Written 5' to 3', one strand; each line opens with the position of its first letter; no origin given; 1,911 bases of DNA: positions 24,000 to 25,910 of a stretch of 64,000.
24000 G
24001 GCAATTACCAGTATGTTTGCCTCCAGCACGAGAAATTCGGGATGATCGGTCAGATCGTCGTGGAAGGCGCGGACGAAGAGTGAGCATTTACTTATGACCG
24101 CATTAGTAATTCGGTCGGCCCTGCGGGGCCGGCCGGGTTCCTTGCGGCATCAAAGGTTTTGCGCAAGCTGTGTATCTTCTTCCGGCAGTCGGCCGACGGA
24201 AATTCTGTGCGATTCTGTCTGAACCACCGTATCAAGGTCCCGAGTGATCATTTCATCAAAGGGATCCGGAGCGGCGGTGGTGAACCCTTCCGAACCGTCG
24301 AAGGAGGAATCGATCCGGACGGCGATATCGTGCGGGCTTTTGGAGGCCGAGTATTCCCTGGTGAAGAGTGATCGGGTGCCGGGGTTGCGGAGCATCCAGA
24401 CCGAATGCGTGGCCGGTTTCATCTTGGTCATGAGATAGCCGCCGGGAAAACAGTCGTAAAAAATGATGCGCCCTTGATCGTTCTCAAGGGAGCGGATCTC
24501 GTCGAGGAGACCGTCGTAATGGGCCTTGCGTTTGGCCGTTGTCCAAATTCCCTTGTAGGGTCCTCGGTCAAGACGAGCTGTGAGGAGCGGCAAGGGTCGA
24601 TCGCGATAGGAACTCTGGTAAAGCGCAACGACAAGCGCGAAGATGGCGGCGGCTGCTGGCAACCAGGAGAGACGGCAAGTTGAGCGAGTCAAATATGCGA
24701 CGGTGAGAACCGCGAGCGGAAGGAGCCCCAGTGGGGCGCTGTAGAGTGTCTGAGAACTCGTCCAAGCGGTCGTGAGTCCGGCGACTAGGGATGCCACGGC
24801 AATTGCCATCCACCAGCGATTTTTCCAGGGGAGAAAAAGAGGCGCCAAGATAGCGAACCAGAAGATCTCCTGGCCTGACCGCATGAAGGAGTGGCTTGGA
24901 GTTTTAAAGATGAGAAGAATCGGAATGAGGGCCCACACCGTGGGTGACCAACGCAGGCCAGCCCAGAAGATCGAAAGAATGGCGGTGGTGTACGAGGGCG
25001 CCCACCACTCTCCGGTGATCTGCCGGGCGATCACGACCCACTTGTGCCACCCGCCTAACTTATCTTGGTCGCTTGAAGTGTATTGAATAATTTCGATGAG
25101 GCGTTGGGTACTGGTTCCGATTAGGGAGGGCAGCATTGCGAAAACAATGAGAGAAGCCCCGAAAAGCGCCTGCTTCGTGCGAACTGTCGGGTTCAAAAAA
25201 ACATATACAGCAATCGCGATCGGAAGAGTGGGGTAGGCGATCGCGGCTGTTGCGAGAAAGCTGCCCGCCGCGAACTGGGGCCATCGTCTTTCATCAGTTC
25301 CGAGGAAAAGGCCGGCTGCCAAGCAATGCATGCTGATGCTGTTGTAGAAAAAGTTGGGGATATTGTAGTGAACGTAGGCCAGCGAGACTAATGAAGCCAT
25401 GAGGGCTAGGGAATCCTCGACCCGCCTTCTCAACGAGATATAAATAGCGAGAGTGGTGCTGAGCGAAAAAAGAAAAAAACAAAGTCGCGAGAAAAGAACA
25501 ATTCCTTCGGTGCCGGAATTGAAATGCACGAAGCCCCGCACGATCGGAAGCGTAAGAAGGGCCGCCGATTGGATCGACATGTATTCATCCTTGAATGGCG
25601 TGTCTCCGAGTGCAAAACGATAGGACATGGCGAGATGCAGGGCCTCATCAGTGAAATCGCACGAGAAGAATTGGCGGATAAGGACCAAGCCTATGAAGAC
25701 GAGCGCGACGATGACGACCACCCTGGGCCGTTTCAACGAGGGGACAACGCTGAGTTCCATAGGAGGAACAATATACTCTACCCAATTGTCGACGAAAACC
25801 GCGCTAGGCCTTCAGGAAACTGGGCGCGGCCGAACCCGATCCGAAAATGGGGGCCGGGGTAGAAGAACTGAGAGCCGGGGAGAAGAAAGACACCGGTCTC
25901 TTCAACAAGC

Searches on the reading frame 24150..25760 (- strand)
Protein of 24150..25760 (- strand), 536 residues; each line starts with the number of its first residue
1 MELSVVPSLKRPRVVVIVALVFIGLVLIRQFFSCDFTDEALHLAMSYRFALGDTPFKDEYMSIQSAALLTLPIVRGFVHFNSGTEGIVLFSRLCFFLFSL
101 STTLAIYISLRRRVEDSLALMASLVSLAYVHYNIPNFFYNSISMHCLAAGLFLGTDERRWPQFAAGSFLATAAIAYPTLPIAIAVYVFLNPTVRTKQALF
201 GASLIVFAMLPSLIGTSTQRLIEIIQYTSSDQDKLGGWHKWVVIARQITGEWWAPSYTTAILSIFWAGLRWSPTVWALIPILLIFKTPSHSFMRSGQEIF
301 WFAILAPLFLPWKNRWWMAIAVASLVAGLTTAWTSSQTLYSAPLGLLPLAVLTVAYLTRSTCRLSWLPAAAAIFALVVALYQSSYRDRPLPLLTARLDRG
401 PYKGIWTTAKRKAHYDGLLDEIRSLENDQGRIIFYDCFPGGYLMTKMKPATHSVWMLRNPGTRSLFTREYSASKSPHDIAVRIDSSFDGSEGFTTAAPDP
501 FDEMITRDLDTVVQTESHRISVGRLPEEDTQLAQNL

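Call 4: search_protein_families(library=pfam, proteins=[window:24150-25760:-], max_evalue=1)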
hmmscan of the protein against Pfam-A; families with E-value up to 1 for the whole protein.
window:24150-25760:- (536 aa): 0 families

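Call 5: search_protein_families(library=ncbifam, proteins=[window:24150-25760:-], max_evalue=1)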
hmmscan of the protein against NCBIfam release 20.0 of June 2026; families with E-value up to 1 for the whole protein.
window:24150-25760:- (536 aa): 0 families

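Call 53: find_related_loci(query=A4, collection=metagenome_contigs, flank=10000)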
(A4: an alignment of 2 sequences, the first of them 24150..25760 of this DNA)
Query A4 (536 aa) in metagenome_contigs; peptide patterns used: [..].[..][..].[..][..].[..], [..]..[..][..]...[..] (x = any residue, [..] = any of these).
217 stretches matched a pattern, but none encodes a relative of the query by tblastn (E <= 1e-3).

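Call 84: search_solved_structures(query=A4, max_evalue=10, show_alignments=0)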
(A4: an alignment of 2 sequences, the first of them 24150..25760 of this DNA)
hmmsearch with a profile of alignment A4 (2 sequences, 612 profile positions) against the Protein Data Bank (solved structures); distinct sequences matched with E-value up to 10: 1.
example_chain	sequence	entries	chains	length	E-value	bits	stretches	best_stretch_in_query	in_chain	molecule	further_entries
5xsd_L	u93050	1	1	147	1.7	10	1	471-530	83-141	Signal transduction histidine kinase, LytS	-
